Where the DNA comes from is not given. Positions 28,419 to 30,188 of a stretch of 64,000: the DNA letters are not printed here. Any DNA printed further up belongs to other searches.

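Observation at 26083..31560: Divergent KaiC-centred gene cluster: two KaiC-family ATPases, an uncharacterised (Nmad3-like?) protein, a Zn-ribbon membrane protein and a pseudo-receiver/PAS histidine kinase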

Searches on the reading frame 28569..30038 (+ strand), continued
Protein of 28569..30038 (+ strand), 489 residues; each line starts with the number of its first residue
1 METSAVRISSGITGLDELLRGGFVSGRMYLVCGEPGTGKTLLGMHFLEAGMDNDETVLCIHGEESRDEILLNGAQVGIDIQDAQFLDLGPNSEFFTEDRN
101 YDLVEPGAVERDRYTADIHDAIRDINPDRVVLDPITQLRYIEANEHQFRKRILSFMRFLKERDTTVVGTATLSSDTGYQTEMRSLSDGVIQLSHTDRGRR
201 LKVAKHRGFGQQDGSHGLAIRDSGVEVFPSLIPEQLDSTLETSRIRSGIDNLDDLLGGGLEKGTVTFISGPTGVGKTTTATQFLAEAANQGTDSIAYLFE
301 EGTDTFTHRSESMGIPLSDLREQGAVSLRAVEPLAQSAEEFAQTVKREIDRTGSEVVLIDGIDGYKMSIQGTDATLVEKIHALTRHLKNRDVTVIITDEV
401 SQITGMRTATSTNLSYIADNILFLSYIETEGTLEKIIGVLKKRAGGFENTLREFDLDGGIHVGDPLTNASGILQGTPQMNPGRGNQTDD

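Call 37: find_encoding_contigs(protein=P0255, flank=5000, max_places=1)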
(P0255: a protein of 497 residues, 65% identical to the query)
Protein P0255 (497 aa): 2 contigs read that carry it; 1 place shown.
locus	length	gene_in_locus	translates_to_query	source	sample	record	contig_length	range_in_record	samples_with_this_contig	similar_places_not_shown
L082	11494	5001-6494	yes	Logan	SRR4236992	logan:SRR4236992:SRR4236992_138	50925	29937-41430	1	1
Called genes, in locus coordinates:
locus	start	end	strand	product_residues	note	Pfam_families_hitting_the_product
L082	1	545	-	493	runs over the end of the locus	PF00587:tRNA-synt_2b, PF03129:HGTP_anticodon, PF09180:ProRS-C_1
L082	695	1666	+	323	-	PF08240:ADH_N, PF00107:ADH_zinc_N, PF13602:ADH_zinc_N_2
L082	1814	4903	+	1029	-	PF00989:PAS, PF08448:PAS_4, PF13426:PAS_9, PF01590:GAF, PF13185:GAF_2, PF00989:PAS, PF13426:PAS_9, PF08448:PAS_4, +8 more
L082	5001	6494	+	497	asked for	PF00154:RecA_N (faint), PF03796:DnaB_C (faint), PF06745:ATPase, PF13481:AAA_25, PF23442:DUF7125 (faint), PF06745:ATPase, PF13481:AAA_25 (weak), PF13401:AAA_22 (weak), +8 more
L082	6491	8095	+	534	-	PF00989:PAS, PF08448:PAS_4, PF13188:PAS_8 (weak), PF13426:PAS_9, PF08447:PAS_3, PF02518:HATPase_c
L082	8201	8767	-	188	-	PF00293:NUDIX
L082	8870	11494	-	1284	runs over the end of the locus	PF00580:UvrD-helicase, PF13245:AAA_19, PF13361:UvrD_C, PF13538:UvrD_C_2 (faint), PF12705:PDDEXK_1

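Call 38: find_encoding_contigs(protein=P0341, flank=5000, max_places=1)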
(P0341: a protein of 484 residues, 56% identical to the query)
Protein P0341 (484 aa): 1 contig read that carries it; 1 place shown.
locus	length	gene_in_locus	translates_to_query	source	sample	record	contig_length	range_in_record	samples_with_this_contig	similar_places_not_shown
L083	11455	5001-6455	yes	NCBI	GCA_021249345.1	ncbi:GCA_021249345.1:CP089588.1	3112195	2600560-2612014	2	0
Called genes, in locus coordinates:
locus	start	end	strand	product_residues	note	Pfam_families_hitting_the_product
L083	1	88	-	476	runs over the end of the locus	PF12172:zf-ChsH2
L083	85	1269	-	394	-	PF00108:Thiolase_N, PF00109:ketoacyl-synt (weak), PF22691:Thiolase_C_1, PF02803:Thiolase_C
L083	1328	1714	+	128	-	PF25949:DUF7987 (weak)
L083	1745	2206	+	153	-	PF19315:MC_hydratase (weak), PF01575:MaoC_dehydratas, PF13452:FAS1_DH_region (weak)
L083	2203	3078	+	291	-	PF04909:Amidohydro_2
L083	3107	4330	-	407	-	PF07690:MFS_1, PF03092:BT1 (weak)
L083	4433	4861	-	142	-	-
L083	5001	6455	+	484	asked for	PF03796:DnaB_C (faint), PF06745:ATPase, PF13481:AAA_25 (weak), PF00004:AAA (faint), PF13481:AAA_25, PF06745:ATPase, PF13191:AAA_16 (weak), PF13401:AAA_22 (weak), +6 more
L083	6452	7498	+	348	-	PF00512:HisKA, PF02518:HATPase_c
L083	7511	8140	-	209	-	PF24280:HVO_A0563_N, PF04967:HTH_10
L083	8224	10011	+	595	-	PF17391:Urocanase_N, PF01175:Urocanase, PF17392:Urocanase_C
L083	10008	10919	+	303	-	PF00491:Arginase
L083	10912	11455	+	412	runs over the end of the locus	PF07969:Amidohydro_3 (weak), PF01979:Amidohydro_1, PF07969:Amidohydro_3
